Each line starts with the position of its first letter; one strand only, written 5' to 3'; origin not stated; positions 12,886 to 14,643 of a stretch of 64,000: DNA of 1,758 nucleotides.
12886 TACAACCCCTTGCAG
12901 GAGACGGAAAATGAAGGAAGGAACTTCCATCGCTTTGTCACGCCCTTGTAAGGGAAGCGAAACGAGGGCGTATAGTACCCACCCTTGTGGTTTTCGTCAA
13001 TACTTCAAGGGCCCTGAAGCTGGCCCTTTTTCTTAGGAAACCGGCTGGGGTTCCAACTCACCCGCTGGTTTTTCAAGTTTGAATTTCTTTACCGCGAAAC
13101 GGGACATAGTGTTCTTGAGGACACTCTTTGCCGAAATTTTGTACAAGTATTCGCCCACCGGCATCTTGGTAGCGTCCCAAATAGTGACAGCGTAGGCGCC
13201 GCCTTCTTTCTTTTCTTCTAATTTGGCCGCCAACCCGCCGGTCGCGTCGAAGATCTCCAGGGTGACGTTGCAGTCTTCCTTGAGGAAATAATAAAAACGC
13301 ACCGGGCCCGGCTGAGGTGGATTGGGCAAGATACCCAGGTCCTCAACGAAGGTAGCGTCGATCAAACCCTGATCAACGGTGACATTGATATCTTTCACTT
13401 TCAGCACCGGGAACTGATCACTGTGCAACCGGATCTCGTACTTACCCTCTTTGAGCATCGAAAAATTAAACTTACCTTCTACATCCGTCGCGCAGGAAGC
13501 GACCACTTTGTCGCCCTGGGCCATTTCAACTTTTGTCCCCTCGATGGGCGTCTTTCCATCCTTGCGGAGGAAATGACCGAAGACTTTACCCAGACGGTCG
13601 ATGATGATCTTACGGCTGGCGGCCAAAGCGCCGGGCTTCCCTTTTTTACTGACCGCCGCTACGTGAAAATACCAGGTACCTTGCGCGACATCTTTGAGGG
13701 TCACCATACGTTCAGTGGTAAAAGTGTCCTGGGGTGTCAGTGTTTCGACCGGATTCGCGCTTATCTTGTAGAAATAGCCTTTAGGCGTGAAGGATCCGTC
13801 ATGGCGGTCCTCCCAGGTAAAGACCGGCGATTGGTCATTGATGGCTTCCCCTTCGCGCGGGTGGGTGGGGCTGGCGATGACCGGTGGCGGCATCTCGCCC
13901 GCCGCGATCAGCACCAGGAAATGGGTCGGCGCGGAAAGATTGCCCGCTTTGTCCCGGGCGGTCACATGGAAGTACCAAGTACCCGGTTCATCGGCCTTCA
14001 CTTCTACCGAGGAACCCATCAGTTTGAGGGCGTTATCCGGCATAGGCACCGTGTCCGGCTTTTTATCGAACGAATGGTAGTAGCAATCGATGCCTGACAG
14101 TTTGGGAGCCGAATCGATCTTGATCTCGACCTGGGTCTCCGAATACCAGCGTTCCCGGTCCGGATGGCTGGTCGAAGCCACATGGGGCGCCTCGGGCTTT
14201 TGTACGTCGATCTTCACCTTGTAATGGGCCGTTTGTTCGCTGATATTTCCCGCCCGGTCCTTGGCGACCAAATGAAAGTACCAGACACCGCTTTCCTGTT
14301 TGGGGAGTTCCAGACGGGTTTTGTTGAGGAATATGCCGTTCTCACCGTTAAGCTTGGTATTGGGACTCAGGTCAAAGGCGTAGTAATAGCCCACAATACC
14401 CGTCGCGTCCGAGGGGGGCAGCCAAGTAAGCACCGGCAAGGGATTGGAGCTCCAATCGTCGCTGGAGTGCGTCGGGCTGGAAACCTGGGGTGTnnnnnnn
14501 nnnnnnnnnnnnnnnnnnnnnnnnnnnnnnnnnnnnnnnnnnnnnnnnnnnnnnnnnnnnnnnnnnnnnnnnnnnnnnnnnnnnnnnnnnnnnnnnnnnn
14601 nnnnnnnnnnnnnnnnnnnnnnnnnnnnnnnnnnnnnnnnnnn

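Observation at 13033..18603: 1856-aa multidomain surface-type protein adjacent to tRNA-Asp: propeller, Fn3-like, ten tandem novel modules, CarbopepD-like and T9SS/FlgD-Ig-like C-terminal domain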

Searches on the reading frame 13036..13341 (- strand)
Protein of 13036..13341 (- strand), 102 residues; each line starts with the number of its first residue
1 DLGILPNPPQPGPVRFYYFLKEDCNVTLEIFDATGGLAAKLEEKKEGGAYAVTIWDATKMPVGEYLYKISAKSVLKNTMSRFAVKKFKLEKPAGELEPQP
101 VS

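Call 12: search_protein_families(library=pfam, proteins=[window:13036-13341:-], max_evalue=1)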
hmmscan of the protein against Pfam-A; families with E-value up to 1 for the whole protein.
window:13036-13341:- (102 aa): 3 families
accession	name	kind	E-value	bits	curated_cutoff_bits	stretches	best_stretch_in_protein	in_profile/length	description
PF24638.1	KH_DEAH11_1st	-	0.0071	17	27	1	13-58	6-51/65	DEAH11 eukaryotic type KH-domain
PF13860.13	FlgD_ig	-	0.017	15.6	27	1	14-72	12-76/79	FlgD Ig-like domain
PF13585.12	CHU_C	-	0.09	13.4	27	1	24-78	27-79/86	CHU_C Type IX secretion signal domain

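Call 45: search_protein_families(library=ncbifam, alignment_id=A5, max_evalue=1)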
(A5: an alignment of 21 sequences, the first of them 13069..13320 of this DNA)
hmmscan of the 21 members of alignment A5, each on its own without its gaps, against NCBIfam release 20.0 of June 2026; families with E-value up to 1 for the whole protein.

A. member 1, window:13069-13320:- (84 aa): 4 families
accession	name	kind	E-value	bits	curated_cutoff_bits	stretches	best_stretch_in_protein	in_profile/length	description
NF052323.1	T9SSA_dep_M6i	equivalog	6.4e-05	21.1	600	1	11-67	973-1029/1043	T9SS-dependent M6-like inactivated metalloprotease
TIGR04131.1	Bac_Flav_CTERM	domain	0.025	14.7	35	1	15-78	25-84/85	T9SS type B sorting domain-containing protein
NF033707.1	T9SS_sortase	equivalog_domain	0.048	11.2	420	1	15-76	1021-1089/1095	type IX secretion system sortase PorU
TIGR04183.1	Por_Secre_tail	domain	0.11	12.5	23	1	10-66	12-62/72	T9SS type A sorting domain-containing protein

B. families by the number of members that match (of 21 scanned): 8 families
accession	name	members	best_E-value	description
NF052323.1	T9SSA_dep_M6i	21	7.8e-07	T9SS-dependent M6-like inactivated metalloprotease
TIGR04183.1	Por_Secre_tail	20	7.5e-05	T9SS type A sorting domain-containing protein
NF033707.1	T9SS_sortase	16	0.0042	type IX secretion system sortase PorU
TIGR04131.1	Bac_Flav_CTERM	6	0.0079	T9SS type B sorting domain-containing protein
NF005176.1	PRK06655.1-1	4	0.028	flagellar hook assembly protein FlgD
NF047922.1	GDPFucSynFcl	1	0.095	GDP-L-fucose synthase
NF011886.0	PRK15359.1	1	0.19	type III secretion system chaperone protein SscB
NF040520.1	Ig_like_BLP2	1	0.2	Ig-like repeat protein Blp2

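Call 46: search_protein_families(library=pfam, alignment_id=A5, max_evalue=1)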
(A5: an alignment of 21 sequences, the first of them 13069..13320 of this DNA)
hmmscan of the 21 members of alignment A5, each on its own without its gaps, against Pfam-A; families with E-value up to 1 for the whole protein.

A. member 1, window:13069-13320:- (84 aa): 3 families
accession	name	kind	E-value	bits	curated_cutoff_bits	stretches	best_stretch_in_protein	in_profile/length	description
PF24638.1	KH_DEAH11_1st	-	0.0036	17.9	27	1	6-52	6-52/65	DEAH11 eukaryotic type KH-domain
PF13860.13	FlgD_ig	-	0.012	16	27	1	7-65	12-76/79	FlgD Ig-like domain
PF13585.12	CHU_C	-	0.053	14.1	27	1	17-71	27-79/86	CHU_C Type IX secretion signal domain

B. families by the number of members that match (of 21 scanned): 10 families
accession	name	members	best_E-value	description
PF13860.13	FlgD_ig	21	9.9e-06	FlgD Ig-like domain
PF18962.6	Por_Secre_tail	14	0.005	Secretion system C-terminal sorting domain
PF13585.12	CHU_C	11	0.0014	CHU_C Type IX secretion signal domain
PF24638.1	KH_DEAH11_1st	4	0.0036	DEAH11 eukaryotic type KH-domain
PF07661.19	MORN_2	2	0.079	MORN repeat variant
PF11589.14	DUF3244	1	0.02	Domain of unknown function (DUF3244)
PF06199.17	Phage_tail_2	1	0.041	Phage tail tube protein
PF07453.19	NUMOD1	1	0.16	NUMOD1 domain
PF18534.6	HBD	1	0.18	Helical bundle domain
PF11769.13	DUF3313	1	0.22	Protein of unknown function (DUF3313)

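Call 60: search_protein_representatives(alignment_id=A5)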
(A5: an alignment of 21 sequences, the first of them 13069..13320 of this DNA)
Query: 21 sequences, 84 profile positions. Proteins with E-value up to 0.001 (for the whole library): 672; up to 1e-10: 57; up to 1e-30: 16. The best 150 are listed.
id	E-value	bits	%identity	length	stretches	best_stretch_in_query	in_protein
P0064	3.0e-61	219.3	-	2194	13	8-66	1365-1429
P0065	5.5e-48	176.8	-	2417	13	9-64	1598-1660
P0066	7.8e-47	173.1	-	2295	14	2-65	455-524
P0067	3.6e-44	164.6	-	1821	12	7-66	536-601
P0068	1.2e-43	162.9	-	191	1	1-84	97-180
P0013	2.2e-42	158.8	-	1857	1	1-84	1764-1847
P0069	5.4e-42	157.6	-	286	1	1-84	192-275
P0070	5.8e-42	157.5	-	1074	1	1-84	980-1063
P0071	3.7e-41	154.9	-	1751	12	8-68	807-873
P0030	5.5e-39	148.0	-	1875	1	1-84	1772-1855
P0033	4.1e-37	142.0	-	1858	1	3-84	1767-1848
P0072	4.5e-36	138.6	-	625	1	2-84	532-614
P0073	1.0e-35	137.5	-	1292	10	6-67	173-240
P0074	2.2e-34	133.2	-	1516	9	9-64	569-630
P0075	7.0e-34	131.6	-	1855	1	1-84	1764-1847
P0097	2.2e-15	72.3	-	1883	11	2-33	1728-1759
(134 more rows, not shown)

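Call 89: search_solved_structures(query=A5, max_evalue=10, show_alignments=4)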
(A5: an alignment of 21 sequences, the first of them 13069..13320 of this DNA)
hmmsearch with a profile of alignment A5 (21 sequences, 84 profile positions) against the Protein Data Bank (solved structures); distinct sequences matched with E-value up to 10: 4.
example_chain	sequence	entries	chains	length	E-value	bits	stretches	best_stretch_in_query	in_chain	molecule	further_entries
6xi3_AAA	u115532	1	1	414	5.9e-11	45.3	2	17-72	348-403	Large adhesion protein (Lap) involved in biofilm formation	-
9lq5_B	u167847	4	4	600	0.31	14.1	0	57-79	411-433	Type III-B CRISPR-associated protein Cas10/Cmr2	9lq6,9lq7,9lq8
6za2_A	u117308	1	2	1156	1.4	12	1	15-62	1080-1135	Por secretion system protein porU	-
3osv_A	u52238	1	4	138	1.6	11.9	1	17-53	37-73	Flagellar basal-body rod modification protein FlgD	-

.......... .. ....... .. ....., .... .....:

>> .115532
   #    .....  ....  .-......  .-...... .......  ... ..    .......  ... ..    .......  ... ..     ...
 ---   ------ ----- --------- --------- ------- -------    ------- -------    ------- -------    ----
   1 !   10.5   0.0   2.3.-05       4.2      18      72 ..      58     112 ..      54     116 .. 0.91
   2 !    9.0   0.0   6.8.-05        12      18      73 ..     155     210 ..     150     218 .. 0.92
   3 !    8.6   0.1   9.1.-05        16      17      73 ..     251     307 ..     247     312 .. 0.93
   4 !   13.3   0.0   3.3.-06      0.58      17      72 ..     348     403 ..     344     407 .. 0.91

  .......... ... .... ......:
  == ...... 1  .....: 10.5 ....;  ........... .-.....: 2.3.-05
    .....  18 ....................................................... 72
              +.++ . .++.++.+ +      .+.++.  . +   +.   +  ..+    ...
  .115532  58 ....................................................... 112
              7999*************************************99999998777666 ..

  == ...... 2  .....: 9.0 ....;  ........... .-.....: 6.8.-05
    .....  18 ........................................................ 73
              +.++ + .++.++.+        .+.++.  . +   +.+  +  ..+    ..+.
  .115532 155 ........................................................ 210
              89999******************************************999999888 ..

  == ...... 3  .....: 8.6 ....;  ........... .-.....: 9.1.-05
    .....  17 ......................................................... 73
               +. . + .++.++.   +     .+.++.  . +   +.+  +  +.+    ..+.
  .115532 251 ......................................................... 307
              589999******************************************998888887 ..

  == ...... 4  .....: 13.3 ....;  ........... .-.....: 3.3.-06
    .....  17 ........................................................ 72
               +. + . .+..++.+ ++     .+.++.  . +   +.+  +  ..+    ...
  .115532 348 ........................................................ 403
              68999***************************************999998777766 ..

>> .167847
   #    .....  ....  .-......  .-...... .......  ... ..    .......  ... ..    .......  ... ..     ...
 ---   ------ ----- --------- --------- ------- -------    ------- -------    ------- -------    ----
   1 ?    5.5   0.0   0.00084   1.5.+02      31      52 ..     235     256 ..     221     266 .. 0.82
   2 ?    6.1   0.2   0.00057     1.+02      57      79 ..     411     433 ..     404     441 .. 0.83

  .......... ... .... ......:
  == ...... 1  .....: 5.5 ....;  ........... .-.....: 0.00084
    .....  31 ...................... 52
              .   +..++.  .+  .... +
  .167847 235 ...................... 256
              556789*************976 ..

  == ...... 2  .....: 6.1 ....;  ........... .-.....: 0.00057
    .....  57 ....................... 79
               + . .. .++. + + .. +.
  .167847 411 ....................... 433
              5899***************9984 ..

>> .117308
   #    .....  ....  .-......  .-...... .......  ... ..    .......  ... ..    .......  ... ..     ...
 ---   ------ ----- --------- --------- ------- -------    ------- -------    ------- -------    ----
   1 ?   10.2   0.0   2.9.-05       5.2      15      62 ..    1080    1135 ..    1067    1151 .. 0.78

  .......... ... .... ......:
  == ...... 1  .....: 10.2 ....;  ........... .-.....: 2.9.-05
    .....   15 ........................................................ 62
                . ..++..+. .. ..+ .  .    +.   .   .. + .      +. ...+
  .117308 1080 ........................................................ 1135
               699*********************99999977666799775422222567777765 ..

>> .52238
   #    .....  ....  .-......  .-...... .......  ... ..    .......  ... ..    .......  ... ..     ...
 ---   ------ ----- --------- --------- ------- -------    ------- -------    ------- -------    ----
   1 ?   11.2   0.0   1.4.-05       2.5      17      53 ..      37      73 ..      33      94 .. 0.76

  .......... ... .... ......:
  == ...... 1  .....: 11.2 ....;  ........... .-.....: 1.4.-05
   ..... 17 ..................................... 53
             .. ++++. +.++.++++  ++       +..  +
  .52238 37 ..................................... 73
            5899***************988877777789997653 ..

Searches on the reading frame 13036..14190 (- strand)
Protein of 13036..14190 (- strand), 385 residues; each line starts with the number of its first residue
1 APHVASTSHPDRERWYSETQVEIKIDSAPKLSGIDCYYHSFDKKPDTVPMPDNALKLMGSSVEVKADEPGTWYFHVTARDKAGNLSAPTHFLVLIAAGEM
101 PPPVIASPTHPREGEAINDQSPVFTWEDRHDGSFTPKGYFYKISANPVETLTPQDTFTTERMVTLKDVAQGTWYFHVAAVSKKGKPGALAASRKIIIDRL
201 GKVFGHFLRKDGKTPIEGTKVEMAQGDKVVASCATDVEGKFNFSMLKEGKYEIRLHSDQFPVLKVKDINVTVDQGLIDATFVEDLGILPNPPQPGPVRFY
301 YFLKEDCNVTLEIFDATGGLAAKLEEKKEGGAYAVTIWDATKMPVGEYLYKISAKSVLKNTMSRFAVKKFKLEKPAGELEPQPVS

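Call 48: predict_structure(alignment_id=A4)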
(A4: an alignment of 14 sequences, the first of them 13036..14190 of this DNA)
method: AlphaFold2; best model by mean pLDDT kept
length: 385 residues; sequences in the alignment: 14
mean_pLDDT: 85.5   pTM: 0.63
mean pLDDT of the five models: 85.5, 85.5, 82.7, 80.5, 78.9
residues with pLDDT >= 90: 176; 70-90: 171; 50-70: 29; < 50: 9
segments of 3 or more residues with pLDDT < 50: 377-385
pLDDT, mean of each block of 10 residues (from residue 1): 93 94 91 92 93 91 94 96 93 93 94 88 95 91 93 93 94 95 83 91 82 83 88 90 83 82 77 63 68 79 83 88 88 81 86 82 70 57 35
secondary structure, 60 per line:
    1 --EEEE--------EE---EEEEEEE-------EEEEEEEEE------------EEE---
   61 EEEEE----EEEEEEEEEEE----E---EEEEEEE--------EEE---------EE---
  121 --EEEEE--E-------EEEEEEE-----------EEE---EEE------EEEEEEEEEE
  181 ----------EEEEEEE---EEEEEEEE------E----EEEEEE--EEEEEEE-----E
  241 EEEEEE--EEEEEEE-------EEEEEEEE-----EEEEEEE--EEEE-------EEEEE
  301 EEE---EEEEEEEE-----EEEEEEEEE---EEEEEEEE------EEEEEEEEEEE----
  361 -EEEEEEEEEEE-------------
elements in order: E3-6 E20-26 E34-42 E55-57 E61-65 E70-80 E89-95 E104-106 E123-127 E138-144 E156-158 E162-164 E171-180 E191-197 E201-208 E220-225 E228-234 E240-246 E249-255 E263-270 E276-282 E285-288 E296-303 E307-314 E320-328 E332-339 E346-356 E362-372

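Call 50: fold_search(model_id=the predicted structure, library=pdb)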
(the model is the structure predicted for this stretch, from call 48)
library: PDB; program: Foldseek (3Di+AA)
matches with E <= 10: 1869; with E <= 0.001: 300
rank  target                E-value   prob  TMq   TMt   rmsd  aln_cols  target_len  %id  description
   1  9qk2_F                5.2e-11  1.00  0.29  0.20  20.8       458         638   12  Structure of the Complement classical and lectin pathway C3 convertase in complex with substrate C3 (released 2025-12-24)
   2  9u61_C                2.6e-10  1.00  0.30  0.21  20.9       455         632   11  CP/MBL pathways C3 convertase C4b2a and C3 complex (released 2026-01-14)
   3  2qki_A                3.0e-10  1.00  0.31  0.22  20.6       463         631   10  Human C3c in complex with the inhibitor compstatin (released 2007-08-14)
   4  8uh2_A                3.8e-10  1.00  0.30  0.21  20.8       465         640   12  Complex of C3b with the inhibitor albicin (released 2024-05-08)
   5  8cem_F                5.9e-10  1.00  0.31  0.21  20.5       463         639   11  Structure of bovine native C3, re-refinement (released 2023-04-05)
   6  7ad7_B                6.6e-10  1.00  0.30  0.21  20.9       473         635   10  Crystal structure of human complement C5 in complex with the K8 bovine knob domain peptide. (released 2021-03-10)
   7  8eok_G                8.0e-10  1.00  0.30  0.21  21.2       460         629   11  Structure of the C3bB proconvertase in complex with lufaxin and factor Xa (released 2023-08-30)
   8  6tpw                  8.0e-10  1.00  0.19  0.19  25.0       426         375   10  Crystal structures of FNIII domain one through four of the human leucocyte common antigen-related protein ( LAR) (released 2020-05-13)
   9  8cem_E                1.1e-09  1.00  0.30  0.21  20.4       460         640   11  Structure of bovine native C3, re-refinement (released 2023-04-05)
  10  9fly_A                1.2e-09  1.00  0.18  0.10  26.2       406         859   13  CryoEM structure of the base (4151-5009) in the grappling hook protein A (GhpA) in the bacterium Aureispira sp. CCB-QB (released 2024-10-16)
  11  2a74_D                1.4e-09  1.00  0.32  0.22  20.3       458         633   12  Human Complement Component C3c (released 2005-09-27)
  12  6xi3                  1.5e-09  1.00  0.20  0.20  26.6       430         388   10  Crystal structure of tetra-tandem repeat in extending region of large adhesion protein (released 2020-10-14)
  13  9ba4_A                1.7e-09  1.00  0.21  0.11  20.9       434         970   10  Full-length cross-linked Contactin 2 (CNTN2) (released 2024-07-17)
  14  6rur_A                2.2e-09  1.00  0.31  0.21  22.1       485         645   10  Structure of the SCIN stabilized C3bBb convertase bound to properdin (released 2019-08-21)
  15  4p99_A                2.5e-09  1.00  0.19  0.18  32.4       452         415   10  Ca2+-stabilized adhesin helps an Antarctic bacterium reach out and bind ice (released 2014-06-18)
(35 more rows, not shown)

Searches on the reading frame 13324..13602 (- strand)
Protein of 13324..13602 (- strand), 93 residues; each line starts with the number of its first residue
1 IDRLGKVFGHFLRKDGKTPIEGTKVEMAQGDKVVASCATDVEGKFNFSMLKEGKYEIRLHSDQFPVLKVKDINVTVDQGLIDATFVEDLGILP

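Call 12: search_protein_families(library=pfam, proteins=[window:13324-13602:-], max_evalue=1)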
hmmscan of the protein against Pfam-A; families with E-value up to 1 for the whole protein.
window:13324-13602:- (93 aa): 9 families
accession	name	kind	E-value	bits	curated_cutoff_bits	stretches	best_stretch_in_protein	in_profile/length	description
PF13620.12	CarboxypepD_reg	-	6.5e-08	33.3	32.3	1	16-79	10-74/82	Carboxypeptidase regulatory-like domain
PF17210.9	SdrD_B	-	1.4e-07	32.1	29.7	1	15-61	19-66/112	SdrD B-like domain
PF17802.7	SpaA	-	1.8e-05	25.2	23.1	1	14-58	10-57/91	Prealbumin-like fold domain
PF13715.12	CarbopepD_reg_2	-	0.00072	20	32.2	1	9-60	3-51/88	CarboxypepD_reg-like domain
PF23193.1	NOMO_3rd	-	0.0035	17.8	27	1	21-62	46-87/120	NOMO third transthyretin-like domain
PF08400.16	phage_tail_N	-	0.0037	17.7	26.6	1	32-77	36-80/134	Prophage tail fibre N-terminal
PF14686.12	fn3_3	-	0.0041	17.3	24.4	1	39-79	31-70/75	Polysaccharide lyase family 4, domain II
PF09430.16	EMC7_beta-sandw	-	0.0052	17.4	26.6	1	21-82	8-66/122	ER membrane protein complex subunit 7, beta-sandwich domain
PF00775.27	Dioxygenase_C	-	0.12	12.3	27.3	0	35-60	76-101/182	Dioxygenase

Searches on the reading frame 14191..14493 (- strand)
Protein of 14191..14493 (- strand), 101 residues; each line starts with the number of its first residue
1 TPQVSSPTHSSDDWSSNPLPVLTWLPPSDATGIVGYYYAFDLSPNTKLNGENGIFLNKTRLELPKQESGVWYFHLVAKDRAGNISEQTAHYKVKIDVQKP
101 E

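Call 12: search_protein_families(library=pfam, proteins=[window:14191-14493:-], max_evalue=1)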
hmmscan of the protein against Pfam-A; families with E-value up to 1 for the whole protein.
window:14191-14493:- (101 aa): 1 family
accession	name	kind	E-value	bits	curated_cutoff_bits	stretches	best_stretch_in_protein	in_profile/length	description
PF19077.6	Big_13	-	0.04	14.8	27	1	66-96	72-101/102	Bacterial Ig-like domain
